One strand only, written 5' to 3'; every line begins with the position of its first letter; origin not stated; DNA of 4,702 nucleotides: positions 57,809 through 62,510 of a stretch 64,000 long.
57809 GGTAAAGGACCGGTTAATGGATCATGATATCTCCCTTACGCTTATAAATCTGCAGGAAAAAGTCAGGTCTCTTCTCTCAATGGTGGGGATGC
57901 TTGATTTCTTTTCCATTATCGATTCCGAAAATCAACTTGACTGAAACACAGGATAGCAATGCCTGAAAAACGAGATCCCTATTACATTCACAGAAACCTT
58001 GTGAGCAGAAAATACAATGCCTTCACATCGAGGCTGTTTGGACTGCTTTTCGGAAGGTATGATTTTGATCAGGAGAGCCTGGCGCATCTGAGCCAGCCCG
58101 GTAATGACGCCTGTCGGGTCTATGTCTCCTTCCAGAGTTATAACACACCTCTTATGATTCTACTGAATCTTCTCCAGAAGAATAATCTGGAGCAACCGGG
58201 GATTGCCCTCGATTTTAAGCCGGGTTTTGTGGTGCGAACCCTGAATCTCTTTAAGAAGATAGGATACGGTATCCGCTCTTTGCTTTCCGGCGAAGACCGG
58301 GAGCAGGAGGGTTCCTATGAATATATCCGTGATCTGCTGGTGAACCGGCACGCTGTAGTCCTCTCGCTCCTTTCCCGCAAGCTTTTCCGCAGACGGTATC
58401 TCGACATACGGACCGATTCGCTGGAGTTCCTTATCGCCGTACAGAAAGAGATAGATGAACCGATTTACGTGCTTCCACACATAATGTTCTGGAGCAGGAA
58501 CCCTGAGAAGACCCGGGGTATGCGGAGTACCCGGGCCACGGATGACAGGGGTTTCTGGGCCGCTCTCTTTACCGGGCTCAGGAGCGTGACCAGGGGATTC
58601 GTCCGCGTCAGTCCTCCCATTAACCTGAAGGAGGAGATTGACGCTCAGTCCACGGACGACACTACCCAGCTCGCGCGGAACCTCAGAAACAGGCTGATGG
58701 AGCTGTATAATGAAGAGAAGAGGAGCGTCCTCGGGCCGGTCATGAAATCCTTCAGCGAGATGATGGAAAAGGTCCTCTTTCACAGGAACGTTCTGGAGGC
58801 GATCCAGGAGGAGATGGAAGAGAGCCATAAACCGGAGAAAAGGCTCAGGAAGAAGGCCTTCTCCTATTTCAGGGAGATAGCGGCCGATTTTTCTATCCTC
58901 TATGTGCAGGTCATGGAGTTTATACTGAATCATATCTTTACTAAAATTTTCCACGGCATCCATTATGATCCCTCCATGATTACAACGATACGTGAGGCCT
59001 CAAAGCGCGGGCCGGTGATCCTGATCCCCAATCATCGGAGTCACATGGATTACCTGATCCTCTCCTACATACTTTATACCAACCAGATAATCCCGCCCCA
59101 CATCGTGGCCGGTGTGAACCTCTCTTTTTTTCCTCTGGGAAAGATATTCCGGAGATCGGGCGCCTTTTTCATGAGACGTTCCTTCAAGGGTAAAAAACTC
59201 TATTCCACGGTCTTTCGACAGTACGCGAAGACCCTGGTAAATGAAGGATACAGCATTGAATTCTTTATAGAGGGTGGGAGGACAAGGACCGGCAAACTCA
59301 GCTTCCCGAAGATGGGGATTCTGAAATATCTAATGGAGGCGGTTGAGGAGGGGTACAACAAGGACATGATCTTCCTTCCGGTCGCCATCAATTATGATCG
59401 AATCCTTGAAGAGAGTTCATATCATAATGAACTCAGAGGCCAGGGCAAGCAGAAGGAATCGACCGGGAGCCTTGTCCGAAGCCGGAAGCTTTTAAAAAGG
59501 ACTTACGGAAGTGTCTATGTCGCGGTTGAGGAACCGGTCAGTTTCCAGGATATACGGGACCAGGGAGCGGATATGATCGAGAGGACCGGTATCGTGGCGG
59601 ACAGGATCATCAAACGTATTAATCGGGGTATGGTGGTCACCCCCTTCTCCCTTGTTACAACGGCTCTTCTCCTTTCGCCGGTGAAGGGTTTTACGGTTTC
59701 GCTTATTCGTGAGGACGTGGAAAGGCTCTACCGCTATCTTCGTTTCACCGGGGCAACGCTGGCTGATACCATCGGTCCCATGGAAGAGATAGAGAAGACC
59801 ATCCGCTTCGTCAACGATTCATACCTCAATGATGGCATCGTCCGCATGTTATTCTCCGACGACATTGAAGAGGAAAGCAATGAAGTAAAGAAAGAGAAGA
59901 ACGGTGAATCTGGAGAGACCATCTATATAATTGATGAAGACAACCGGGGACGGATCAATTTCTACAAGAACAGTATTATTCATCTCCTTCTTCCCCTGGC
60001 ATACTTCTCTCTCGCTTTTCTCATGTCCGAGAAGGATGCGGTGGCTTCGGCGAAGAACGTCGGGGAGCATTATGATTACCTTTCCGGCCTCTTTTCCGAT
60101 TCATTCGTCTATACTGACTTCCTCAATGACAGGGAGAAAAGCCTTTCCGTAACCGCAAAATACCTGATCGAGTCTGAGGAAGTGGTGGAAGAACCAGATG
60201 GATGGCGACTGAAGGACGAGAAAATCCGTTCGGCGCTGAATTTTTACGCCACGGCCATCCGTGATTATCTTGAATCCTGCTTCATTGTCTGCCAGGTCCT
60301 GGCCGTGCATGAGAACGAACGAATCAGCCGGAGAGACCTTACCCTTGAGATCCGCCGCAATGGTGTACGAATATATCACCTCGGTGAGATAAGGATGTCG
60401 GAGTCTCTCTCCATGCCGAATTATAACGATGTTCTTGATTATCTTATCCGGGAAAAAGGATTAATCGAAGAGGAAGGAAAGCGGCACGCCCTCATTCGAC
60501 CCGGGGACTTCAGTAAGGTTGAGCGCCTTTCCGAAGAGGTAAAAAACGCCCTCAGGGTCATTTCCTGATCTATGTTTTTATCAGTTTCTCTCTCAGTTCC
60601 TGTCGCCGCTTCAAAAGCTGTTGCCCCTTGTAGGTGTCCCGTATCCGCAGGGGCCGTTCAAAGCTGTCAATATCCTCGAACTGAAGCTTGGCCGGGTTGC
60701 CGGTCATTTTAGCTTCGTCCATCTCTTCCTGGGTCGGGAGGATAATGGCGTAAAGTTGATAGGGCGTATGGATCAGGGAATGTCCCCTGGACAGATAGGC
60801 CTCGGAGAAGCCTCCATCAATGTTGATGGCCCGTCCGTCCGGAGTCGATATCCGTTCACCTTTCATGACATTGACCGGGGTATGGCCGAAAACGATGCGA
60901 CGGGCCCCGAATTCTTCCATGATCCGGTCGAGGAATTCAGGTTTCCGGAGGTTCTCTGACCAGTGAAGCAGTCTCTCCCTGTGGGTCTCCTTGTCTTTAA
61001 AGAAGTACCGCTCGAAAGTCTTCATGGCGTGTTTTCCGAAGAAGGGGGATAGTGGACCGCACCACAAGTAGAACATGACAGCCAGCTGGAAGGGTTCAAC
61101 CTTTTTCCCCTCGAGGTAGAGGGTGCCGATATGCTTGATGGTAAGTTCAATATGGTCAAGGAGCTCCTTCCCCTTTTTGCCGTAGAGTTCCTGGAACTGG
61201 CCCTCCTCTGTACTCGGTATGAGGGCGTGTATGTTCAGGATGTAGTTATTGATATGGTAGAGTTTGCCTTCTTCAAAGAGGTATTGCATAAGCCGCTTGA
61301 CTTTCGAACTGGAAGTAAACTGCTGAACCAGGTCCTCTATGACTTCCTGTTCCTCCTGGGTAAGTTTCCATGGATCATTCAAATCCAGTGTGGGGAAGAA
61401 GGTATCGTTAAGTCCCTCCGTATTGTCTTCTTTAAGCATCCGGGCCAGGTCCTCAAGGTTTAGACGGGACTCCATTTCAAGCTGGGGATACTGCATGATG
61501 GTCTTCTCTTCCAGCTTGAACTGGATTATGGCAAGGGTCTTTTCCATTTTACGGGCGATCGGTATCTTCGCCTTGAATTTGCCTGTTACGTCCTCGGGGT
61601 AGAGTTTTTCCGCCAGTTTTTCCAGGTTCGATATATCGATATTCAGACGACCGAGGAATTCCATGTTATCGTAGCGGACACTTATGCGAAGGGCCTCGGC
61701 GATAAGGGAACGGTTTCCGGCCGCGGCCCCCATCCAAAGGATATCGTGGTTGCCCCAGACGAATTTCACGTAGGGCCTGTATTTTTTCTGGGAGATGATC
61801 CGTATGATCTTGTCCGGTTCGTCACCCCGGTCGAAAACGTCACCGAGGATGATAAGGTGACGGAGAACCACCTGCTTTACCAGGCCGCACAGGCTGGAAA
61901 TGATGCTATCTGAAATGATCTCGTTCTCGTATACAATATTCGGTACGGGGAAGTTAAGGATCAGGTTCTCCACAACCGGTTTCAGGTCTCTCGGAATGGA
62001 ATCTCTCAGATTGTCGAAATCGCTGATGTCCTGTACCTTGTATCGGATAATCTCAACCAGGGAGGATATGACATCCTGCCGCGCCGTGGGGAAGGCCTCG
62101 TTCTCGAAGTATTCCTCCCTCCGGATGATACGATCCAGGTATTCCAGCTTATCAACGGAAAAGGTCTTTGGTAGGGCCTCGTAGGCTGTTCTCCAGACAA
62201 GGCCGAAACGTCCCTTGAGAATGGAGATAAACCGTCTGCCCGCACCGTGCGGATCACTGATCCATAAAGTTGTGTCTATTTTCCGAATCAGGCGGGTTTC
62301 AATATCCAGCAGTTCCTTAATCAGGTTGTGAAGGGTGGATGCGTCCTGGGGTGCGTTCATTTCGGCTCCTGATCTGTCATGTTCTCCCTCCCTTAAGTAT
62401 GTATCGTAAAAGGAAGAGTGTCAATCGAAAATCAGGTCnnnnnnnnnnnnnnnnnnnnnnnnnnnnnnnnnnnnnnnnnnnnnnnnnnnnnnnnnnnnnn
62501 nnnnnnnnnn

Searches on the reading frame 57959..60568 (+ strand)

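Call 6: search_protein_families(library=pfam, proteins=[window:57959-60568:+])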
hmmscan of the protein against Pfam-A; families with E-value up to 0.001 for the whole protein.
window:57959-60568:+ (869 aa): 2 families
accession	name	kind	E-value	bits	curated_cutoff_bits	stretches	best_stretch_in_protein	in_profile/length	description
PF19277.4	GPAT_C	-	3.2e-50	171.8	25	1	488-833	1-339/344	Glycerol-3-phosphate acyltransferase C-terminal region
PF01553.26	Acyltransferase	-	1.2e-24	87.1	23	1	346-477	9-131/132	Acyltransferase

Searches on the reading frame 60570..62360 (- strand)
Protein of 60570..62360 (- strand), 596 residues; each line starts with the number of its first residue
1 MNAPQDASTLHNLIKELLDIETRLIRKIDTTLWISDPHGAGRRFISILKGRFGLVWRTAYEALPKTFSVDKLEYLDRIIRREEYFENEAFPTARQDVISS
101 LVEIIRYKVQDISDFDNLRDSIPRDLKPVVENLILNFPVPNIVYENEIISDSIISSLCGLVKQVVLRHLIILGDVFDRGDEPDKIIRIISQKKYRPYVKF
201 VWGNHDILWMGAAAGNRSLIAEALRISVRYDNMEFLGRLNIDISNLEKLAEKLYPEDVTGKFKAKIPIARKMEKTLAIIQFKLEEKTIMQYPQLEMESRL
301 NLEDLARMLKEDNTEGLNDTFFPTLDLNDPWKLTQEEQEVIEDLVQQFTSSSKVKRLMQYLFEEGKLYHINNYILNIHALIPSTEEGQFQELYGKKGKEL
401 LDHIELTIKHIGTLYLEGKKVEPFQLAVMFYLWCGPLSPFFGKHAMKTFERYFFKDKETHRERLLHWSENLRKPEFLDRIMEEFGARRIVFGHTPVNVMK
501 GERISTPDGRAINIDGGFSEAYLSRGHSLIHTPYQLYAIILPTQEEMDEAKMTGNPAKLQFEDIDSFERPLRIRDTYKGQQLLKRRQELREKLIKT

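Call 6: search_protein_families(library=pfam, proteins=[window:60570-62360:-])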
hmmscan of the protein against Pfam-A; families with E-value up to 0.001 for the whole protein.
window:60570-62360:- (596 aa): 2 families
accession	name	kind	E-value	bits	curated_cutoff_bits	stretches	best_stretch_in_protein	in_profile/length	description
PF06874.16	FBPase_2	-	2.3e-109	366.9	27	1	10-591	13-632/639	Firmicute fructose-1,6-bisphosphatase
PF00149.33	Metallophos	-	3.9e-08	34.4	21.5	1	169-228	34-72/191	Calcineurin-like phosphoesterase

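Call 14: find_encoding_contigs(protein=window:60570-62360:-, flank=10000, max_places=6)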
Protein window:60570-62360:- (596 aa): 1 contig read that carries it; 1 place shown.
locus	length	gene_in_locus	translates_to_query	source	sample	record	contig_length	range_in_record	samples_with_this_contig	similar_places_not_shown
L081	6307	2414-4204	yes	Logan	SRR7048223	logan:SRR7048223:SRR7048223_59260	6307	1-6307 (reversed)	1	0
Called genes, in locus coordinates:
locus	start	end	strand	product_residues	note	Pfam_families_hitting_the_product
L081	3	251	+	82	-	?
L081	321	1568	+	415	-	PF00464:SHMT, PF00266:Aminotran_5 (faint), PF01212:Beta_elim_lyase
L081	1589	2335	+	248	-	PF00149:Metallophos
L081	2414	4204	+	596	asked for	PF06874:FBPase_2, PF00149:Metallophos (faint)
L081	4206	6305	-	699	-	?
